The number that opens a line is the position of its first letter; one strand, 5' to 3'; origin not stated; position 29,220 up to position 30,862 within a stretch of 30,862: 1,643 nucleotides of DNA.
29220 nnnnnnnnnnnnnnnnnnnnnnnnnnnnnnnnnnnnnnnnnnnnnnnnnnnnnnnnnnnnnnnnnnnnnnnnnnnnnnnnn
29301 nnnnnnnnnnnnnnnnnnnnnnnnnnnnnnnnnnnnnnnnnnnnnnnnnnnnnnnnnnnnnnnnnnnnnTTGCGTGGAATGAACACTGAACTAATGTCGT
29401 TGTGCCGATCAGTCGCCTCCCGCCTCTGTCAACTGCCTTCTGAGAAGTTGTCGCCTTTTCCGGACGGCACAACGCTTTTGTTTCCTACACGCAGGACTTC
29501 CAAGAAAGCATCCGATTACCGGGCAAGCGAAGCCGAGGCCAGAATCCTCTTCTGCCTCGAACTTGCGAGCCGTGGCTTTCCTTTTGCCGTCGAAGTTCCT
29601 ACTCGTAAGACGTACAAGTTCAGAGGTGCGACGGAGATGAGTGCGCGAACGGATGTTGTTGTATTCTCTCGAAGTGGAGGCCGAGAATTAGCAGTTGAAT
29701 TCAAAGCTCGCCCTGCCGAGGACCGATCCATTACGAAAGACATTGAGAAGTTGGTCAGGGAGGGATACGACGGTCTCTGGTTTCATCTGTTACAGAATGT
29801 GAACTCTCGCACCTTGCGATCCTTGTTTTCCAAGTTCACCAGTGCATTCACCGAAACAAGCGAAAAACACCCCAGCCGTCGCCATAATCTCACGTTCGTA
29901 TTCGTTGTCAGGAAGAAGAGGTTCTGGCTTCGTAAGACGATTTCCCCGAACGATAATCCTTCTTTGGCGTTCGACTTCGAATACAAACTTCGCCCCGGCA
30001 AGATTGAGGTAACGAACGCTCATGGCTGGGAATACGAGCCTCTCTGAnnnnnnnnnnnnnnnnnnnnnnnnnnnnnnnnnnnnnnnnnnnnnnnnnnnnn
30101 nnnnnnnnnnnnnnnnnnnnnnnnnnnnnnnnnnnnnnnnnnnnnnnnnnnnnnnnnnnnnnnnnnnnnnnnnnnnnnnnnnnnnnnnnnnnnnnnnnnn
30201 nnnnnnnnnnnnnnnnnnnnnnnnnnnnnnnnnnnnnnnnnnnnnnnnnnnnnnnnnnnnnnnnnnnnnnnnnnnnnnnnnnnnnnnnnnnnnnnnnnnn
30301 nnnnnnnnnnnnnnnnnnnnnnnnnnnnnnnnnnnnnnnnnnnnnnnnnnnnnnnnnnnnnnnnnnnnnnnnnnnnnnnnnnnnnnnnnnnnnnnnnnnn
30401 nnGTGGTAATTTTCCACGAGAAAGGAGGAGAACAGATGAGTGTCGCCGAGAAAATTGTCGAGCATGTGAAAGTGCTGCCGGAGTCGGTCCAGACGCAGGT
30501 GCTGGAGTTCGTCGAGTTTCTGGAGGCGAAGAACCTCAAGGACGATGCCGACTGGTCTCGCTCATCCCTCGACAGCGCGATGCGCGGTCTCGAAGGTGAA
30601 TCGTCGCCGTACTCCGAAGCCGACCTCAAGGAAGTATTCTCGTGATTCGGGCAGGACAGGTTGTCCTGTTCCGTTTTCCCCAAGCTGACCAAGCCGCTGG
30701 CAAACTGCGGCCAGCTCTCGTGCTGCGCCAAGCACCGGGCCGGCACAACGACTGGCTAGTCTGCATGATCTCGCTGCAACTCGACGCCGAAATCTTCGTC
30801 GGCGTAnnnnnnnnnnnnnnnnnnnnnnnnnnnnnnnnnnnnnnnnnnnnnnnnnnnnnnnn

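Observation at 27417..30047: Lower-GC three-gene island encoding SPFH-SHOCT, a four-zinc-ribbon protein and a PD-(D/E)xK-like protein: a candidate defence or membrane-stress module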

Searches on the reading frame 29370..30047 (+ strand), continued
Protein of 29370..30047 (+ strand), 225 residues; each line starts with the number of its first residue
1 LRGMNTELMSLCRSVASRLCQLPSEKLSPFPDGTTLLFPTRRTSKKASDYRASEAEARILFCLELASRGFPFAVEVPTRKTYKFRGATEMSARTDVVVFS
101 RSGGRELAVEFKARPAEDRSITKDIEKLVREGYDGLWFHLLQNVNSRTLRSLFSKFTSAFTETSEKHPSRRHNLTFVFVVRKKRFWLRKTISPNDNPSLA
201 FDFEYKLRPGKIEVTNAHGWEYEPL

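Call 89: search_solved_structures(query=A5, max_evalue=10)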
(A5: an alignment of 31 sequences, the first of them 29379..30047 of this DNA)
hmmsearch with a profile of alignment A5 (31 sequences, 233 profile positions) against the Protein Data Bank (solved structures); distinct sequences matched with E-value up to 10: 4.
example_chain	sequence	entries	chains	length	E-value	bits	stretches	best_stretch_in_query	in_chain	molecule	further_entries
1aze_A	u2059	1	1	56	0.32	13.8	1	106-139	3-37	GRB2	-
1gbq_A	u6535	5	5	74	0.59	12.9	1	103-139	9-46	GRB2 | GROWTH FACTOR RECEPTOR-BOUND PROTEIN 2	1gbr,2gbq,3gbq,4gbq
4ofk_A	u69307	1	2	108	0.76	12.6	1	71-130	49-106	Protein SYG-2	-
8uf0_A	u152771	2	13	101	1.1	12.1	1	51-105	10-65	T33-ml23-redesigned-CutA-fold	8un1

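Call 93: search_protein_families(library=pfam, alignment_id=A6, max_evalue=0.00001)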
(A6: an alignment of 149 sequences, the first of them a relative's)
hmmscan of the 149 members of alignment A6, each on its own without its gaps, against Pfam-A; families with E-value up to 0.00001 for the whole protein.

A. member 1, L054:3829-5259:+ (477 aa): 0 families

B. families by the number of members that match (of 149 scanned): 137 families (the first 25 are shown)
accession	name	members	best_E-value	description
PF07719.23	TPR_2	3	1.8e-26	Tetratricopeptide repeat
PF13428.12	TPR_14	3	4.2e-15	Tetratricopeptide repeat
PF13432.12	TPR_16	3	8.3e-14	Tetratricopeptide repeat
PF22187.2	DUF6946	2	3.9e-88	Domain of unknown function (DUF6946)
PF00023.36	Ank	2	3.3e-37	Ankyrin repeat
PF13637.12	Ank_4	2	1.2e-32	Ankyrin repeats (many copies)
PF12796.13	Ank_2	2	5.2e-31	Ankyrin repeats (3 copies)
PF13857.12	Ank_5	2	5.4e-28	Ankyrin repeats (many copies)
PF00515.34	TPR_1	2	1.3e-24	Tetratricopeptide repeat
PF13181.12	TPR_8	2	3.3e-24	Tetratricopeptide repeat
PF13606.12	Ank_3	2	1.6e-23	Ankyrin repeat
PF13424.12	TPR_12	2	9.3e-22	Tetratricopeptide repeat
PF13176.12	TPR_7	2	8.2e-20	Tetratricopeptide repeat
PF13431.12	TPR_17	2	1.5e-19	Tetratricopeptide repeat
PF13414.12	TPR_11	2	4.3e-19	TPR repeat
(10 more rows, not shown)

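Call 94: search_protein_families(library=padloc, alignment_id=A6, max_evalue=0.00001)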
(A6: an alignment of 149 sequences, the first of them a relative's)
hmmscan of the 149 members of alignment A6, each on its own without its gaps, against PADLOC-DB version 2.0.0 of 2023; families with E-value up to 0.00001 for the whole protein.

A. member 1, L054:3829-5259:+ (477 aa): 0 families

B. families by the number of members that match (of 149 scanned): 185 families (the first 25 are shown)
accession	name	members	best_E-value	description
PDLC04783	PDC-M72A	2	6.6e-35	-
PDLC02908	Ankyrin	2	6.9e-12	-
PDLC04903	PDC-S09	2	2.2e-10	-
PDLC04422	PDC-M11A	1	3.8e-192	-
PDLC04419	PDC-M11A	1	1.9e-112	-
PDLC04911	PDC-S11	1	1e-102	-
PDLC04786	PDC-S01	1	1.7e-83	-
PDLC04788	PDC-S01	1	1.3e-81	-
PDLC04912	PDC-S11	1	4e-81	-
PDLC04914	PDC-S11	1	1.1e-76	-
PDLC04421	PDC-M11A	1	2e-74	-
PDLC02225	AbiEi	1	1.8e-71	AbiEi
PDLC04417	PDC-M11A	1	1.4e-55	-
PDLC04839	PDC-S04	1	1.6e-55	-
PDLC04792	PDC-S01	1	3.3e-54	-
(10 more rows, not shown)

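Call 96: find_homologous_proteins(query=A5, max_evalue=0.001)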
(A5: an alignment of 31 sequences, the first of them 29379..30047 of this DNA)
Query A5 (31 sequences) (222 aa, profile of the alignment): 216 proteins with E <= 0.001 among 5094 candidates; the best 120 are listed.
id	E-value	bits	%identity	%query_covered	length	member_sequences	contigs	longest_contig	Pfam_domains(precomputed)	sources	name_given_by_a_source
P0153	2.4e-97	343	33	86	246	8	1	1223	-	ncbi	-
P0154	2.8e-97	343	33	83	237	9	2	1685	-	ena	-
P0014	1.4e-96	341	33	97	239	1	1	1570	-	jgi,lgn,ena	-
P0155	1.4e-96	341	33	86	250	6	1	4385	-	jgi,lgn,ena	-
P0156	7.1e-96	338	33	86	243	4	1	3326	-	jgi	jgi:hypothetical protein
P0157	1.4e-95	337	33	87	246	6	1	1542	-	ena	-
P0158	1.4e-94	334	34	83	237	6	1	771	-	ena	-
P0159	3.0e-94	333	33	98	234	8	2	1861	-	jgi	-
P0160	4.0e-94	333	34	86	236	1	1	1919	-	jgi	jgi:hypothetical protein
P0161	4.9e-94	332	31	98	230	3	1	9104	-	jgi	jgi:hypothetical protein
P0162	5.0e-94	332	33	96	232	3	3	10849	-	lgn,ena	-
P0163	6.8e-94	332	32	97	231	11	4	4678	-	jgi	-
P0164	1.0e-93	331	35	83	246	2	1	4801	-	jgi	jgi:hypothetical protein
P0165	3.8e-93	329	31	96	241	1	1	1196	-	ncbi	-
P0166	5.6e-93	329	33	87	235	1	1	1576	-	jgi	-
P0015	3.1e-79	284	36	87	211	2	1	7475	-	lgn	-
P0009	9.3e-74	266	44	99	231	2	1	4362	-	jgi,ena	-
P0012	4.0e-72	261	42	99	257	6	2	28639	-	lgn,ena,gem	-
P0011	4.9e-72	260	41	99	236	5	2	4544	-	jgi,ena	-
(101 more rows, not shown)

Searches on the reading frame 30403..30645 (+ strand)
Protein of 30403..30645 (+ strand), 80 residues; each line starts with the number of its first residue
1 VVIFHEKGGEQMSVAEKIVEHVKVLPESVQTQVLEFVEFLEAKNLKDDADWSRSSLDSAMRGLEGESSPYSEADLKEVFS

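Call 31: search_protein_families(library=pfam, proteins=[window:30403-30645:+], max_evalue=0.001)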
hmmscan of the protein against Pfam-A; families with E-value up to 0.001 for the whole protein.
window:30403-30645:+ (80 aa): 1 family
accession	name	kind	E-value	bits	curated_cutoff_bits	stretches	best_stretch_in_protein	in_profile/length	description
PF10047.15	DUF2281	-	1e-05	26.5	26.5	1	17-47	1-31/64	Protein of unknown function (DUF2281)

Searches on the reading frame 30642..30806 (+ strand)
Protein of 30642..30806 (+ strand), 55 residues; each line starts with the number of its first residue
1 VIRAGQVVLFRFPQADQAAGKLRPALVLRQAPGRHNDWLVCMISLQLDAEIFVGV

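Call 31: search_protein_families(library=pfam, proteins=[window:30642-30806:+], max_evalue=0.001)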
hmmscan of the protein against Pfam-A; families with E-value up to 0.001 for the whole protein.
window:30642-30806:+ (55 aa): 1 family
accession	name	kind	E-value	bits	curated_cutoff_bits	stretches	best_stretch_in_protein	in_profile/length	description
PF02452.23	PemK_toxin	-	2.3e-05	25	23.1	1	4-48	2-48/109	PemK-like, MazF-like toxin of type II toxin-antitoxin system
